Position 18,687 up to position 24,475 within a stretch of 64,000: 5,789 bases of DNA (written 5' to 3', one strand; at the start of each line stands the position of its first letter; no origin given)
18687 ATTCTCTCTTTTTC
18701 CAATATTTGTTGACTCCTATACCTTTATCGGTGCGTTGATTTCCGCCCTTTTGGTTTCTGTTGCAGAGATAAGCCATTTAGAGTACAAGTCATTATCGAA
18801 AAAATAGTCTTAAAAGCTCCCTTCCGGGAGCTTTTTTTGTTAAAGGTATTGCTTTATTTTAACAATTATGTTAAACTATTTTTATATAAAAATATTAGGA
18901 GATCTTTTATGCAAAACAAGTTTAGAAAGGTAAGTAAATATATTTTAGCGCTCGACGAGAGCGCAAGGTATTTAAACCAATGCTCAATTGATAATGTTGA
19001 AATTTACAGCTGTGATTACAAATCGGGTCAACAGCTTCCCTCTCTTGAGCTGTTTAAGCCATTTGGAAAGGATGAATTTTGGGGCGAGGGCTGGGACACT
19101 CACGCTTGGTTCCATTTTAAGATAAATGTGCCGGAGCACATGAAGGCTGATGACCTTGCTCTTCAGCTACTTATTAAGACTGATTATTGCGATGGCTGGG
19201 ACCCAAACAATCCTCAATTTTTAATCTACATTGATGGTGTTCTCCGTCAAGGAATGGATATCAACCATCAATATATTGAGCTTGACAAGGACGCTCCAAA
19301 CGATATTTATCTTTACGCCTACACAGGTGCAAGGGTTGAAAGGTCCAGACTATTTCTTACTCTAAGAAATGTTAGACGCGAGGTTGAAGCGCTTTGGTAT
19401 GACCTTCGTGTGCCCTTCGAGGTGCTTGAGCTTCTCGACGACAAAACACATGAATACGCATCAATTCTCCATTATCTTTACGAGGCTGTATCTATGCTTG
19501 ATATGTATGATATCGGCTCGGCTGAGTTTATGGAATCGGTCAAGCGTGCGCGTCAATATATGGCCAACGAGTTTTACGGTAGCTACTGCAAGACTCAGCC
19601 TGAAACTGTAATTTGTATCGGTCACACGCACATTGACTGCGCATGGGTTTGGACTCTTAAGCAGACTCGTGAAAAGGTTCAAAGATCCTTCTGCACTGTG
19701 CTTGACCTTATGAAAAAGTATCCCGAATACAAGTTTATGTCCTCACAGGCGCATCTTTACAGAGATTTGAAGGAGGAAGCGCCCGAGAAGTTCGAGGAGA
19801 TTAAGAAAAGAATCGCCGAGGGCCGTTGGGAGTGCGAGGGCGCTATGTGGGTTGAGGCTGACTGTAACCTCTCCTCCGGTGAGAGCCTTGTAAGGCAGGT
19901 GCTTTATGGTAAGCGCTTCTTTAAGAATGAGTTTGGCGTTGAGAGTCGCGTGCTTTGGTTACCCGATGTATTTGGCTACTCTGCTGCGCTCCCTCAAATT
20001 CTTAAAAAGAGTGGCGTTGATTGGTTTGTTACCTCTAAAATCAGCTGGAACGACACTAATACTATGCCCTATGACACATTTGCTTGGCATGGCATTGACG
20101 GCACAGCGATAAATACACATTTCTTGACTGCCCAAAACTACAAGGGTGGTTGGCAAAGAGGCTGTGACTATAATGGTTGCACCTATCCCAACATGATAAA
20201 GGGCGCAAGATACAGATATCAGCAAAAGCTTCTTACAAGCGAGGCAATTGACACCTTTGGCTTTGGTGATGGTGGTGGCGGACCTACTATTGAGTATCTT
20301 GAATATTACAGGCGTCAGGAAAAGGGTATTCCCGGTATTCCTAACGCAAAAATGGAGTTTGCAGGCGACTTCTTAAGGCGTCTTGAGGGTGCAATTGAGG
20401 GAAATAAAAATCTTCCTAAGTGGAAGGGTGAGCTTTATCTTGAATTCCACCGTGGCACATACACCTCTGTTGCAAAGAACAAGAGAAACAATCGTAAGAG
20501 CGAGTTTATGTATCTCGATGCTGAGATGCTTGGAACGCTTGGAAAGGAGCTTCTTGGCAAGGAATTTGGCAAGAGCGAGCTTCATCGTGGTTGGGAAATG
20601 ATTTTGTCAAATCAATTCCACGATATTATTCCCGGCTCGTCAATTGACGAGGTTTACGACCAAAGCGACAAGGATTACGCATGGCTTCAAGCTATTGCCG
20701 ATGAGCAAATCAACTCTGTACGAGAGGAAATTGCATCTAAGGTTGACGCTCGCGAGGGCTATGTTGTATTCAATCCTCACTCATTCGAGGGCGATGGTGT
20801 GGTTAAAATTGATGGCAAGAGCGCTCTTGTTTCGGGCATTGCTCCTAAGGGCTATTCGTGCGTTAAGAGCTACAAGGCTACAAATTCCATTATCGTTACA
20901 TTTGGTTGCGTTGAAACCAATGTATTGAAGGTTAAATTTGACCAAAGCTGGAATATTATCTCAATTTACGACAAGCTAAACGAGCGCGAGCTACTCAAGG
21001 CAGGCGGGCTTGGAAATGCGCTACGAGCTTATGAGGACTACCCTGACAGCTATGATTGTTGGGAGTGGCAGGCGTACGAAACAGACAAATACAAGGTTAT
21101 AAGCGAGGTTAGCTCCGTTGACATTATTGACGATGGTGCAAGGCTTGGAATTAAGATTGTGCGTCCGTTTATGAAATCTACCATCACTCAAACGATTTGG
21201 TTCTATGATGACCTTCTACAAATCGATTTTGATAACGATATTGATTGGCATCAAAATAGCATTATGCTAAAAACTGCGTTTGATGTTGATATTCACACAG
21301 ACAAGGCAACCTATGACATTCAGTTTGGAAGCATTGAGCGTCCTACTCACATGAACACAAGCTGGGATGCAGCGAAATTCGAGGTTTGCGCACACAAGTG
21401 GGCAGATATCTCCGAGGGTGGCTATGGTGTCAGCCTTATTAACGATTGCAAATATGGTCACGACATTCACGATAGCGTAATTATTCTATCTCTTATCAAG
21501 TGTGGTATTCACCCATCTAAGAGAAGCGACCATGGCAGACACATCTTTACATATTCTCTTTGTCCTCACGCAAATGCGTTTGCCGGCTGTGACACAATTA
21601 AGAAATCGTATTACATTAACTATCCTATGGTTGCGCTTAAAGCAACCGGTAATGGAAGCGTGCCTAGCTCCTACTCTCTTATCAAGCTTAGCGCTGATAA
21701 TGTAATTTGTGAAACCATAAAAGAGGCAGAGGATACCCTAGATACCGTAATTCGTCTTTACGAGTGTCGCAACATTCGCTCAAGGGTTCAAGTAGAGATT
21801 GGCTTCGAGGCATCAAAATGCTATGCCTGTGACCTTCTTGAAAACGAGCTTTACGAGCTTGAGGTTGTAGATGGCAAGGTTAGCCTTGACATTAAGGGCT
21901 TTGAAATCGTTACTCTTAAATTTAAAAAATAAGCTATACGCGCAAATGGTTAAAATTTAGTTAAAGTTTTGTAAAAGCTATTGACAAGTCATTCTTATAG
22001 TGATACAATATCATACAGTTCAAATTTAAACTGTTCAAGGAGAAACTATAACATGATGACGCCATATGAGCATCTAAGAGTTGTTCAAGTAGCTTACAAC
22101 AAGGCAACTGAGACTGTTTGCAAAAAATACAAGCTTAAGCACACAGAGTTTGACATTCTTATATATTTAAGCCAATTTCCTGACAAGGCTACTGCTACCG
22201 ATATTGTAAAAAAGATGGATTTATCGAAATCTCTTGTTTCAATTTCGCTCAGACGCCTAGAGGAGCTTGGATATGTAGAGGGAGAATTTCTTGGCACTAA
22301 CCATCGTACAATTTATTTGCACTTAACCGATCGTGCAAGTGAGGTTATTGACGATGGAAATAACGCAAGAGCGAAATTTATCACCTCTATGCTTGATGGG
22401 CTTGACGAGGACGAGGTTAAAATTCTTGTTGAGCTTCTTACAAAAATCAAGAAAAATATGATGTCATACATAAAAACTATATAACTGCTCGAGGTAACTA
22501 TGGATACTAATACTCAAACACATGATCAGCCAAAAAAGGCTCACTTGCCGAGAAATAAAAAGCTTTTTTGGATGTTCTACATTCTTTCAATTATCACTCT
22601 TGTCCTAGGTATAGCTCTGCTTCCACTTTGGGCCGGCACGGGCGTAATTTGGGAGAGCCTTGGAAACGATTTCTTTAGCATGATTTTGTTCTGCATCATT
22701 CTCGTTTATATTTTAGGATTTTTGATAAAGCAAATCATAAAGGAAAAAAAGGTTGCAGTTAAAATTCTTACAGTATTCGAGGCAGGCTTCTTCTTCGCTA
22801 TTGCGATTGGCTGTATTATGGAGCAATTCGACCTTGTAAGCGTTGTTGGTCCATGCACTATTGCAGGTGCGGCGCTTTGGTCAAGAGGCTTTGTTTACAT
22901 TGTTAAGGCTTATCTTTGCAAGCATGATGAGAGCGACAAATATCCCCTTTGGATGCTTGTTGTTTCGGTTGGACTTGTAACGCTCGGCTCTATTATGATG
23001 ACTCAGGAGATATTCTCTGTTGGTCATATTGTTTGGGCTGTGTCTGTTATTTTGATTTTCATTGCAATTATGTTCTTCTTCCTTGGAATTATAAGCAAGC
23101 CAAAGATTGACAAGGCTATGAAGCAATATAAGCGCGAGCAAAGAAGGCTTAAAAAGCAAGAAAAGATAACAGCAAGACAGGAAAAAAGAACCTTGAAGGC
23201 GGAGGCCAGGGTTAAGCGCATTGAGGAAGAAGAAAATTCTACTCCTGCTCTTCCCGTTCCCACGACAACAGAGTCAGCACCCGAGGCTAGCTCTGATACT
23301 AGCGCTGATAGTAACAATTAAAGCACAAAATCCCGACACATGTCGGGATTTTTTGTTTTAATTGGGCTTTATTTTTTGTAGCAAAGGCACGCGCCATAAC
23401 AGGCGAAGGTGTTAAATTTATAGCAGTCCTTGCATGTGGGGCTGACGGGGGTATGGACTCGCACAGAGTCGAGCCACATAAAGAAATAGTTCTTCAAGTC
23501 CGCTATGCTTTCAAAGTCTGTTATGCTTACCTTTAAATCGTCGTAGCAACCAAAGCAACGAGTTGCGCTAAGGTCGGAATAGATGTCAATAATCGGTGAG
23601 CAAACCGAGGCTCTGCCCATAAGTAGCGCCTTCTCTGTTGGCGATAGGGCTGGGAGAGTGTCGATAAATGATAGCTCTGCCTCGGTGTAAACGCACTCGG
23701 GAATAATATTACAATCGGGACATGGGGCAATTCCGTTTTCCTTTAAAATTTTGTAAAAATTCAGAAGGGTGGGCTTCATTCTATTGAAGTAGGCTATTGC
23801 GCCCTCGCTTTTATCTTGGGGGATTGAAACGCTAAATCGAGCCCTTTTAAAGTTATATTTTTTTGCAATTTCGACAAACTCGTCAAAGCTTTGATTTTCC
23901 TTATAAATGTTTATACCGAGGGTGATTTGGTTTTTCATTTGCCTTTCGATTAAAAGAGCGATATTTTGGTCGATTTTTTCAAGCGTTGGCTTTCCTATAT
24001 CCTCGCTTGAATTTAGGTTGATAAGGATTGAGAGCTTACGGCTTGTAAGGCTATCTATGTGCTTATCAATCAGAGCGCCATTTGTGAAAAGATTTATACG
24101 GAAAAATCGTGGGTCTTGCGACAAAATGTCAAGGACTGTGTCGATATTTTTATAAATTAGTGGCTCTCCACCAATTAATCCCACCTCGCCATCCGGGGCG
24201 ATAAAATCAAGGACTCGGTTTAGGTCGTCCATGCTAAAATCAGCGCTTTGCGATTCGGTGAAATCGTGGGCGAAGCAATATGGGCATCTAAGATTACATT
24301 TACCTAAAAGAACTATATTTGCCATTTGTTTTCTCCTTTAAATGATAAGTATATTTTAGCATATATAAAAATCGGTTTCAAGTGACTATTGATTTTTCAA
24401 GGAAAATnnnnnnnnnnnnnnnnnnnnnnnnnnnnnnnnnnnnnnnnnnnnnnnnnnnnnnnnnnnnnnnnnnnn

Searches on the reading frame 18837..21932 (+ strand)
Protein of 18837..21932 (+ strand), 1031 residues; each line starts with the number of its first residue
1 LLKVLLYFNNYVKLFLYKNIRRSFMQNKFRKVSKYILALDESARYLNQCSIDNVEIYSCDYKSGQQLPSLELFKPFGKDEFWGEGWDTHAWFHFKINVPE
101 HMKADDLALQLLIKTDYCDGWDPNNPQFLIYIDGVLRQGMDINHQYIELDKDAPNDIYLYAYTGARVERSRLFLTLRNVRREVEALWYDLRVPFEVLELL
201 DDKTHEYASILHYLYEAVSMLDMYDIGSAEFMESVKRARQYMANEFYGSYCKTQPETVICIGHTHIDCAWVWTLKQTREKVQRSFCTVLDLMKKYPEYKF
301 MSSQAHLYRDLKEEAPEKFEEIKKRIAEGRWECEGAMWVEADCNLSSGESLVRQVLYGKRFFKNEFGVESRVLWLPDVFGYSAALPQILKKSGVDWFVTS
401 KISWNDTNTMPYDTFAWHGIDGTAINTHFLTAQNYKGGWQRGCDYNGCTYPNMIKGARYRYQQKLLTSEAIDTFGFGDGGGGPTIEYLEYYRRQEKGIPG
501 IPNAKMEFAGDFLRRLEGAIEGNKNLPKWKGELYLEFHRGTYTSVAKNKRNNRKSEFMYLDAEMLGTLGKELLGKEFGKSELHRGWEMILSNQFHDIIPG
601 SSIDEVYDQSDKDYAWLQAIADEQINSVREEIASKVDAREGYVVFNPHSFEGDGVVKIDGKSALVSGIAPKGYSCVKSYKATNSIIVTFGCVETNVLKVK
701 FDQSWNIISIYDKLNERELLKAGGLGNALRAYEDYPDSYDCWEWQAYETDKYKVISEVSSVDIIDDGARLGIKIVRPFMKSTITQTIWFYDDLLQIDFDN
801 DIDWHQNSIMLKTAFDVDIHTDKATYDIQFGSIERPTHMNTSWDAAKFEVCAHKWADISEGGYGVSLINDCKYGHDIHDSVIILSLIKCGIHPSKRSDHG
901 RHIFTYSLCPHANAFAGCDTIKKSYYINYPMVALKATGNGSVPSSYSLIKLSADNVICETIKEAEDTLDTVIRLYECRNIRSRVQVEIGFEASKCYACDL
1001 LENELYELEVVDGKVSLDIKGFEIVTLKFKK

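Call 76: search_protein_families(library=pfam, proteins=[window:18837-21932:+])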
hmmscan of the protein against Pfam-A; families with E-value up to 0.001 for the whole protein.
window:18837-21932:+ (1031 aa): 5 families
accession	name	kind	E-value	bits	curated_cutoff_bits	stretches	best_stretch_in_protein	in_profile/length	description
PF01074.27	Glyco_hydro_38N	-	1.9e-90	303.4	25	1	257-529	1-269/270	Glycosyl hydrolases family 38 N-terminal domain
PF07748.19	Glyco_hydro_38C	-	1.6e-56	192.2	25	1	692-894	1-204/206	Glycosyl hydrolases family 38 C-terminal domain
PF09261.16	Alpha-mann_mid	-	4.1e-22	78.5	31.1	1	536-616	1-80/96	Alpha mannosidase middle domain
PF17677.7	Glyco_hydro38C2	-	1.1e-15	57.9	22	1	955-1027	1-72/72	Glycosyl hydrolases family 38 C-terminal beta sandwich domain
PF03065.20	Glyco_hydro_57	-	1.4e-05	25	21.2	1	305-402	77-174/291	Glycosyl hydrolase family 57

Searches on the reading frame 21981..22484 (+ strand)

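Call 76: search_protein_families(library=pfam, proteins=[window:21981-22484:+])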
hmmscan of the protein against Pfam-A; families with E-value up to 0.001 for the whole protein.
window:21981-22484:+ (167 aa): 11 families
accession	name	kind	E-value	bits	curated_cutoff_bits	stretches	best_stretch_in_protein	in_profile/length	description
PF12802.13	MarR_2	-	1.3e-10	41.7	27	1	52-109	3-60/61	MarR family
PF01022.26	HTH_5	-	3.1e-07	30.6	22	1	58-100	6-46/47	Bacterial regulatory protein, arsR family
PF22381.2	Staph_reg_Sar_Rot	-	4.7e-07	30.2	27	1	43-125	3-84/85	Transcriptional regulator SarA/Rot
PF01047.28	MarR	-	1.9e-06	28.1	24.6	1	53-100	2-48/59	MarR family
PF13412.12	HTH_24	-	3.2e-06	27.1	21.9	1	54-100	3-48/48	Winged helix-turn-helix DNA-binding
PF01978.25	TrmB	-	9.1e-06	25.9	25.6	1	49-101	3-54/68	Sugar-specific transcriptional regulator TrmB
PF09339.16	HTH_IclR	-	3.9e-05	23.8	22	1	57-100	6-49/52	IclR helix-turn-helix domain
PF13601.12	HTH_34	-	4.7e-05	23.9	27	1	56-102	2-47/80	Winged helix DNA-binding domain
PF13730.12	HTH_36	-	5.9e-05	23.2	25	0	51-99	2-55/55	Helix-turn-helix domain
PF13463.12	HTH_27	-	0.00068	20.3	22.2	0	69-118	18-67/68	Winged helix DNA-binding domain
PF01325.25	Fe_dep_repress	-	0.00069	20.2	26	0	68-100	21-53/60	Iron dependent repressor, N-terminal DNA binding domain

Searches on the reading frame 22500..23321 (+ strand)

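Call 76: search_protein_families(library=pfam, proteins=[window:22500-23321:+])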
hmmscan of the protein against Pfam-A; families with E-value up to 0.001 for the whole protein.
window:22500-23321:+ (273 aa): 1 family
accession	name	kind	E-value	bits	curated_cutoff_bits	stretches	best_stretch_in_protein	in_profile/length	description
PF01292.26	Ni_hydr_CYTB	-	3.1e-06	27.5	30.1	1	7-88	87-175/179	Prokaryotic cytochrome b561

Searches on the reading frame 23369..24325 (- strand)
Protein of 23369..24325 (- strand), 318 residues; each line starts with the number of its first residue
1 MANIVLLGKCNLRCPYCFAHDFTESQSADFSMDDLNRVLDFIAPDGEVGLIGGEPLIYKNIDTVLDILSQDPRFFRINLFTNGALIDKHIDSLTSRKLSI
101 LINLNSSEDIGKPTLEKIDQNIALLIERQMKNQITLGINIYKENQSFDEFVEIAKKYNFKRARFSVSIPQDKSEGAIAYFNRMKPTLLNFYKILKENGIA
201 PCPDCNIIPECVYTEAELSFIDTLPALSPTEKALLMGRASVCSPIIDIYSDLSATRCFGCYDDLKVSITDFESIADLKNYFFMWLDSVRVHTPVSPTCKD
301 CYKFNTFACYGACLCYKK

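Call 11: search_protein_families(library=pfam, proteins=[window:23369-24325:-])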
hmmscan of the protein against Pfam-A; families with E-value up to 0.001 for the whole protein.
window:23369-24325:- (318 aa): 2 families
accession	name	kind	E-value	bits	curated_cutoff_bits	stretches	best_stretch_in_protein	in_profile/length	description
PF04055.27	Radical_SAM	-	6.3e-15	56.2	29.5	1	6-153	3-162/166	Radical SAM superfamily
PF13353.11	Fer4_12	-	4.2e-05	24.3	22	1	5-70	10-76/137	4Fe-4S single cluster domain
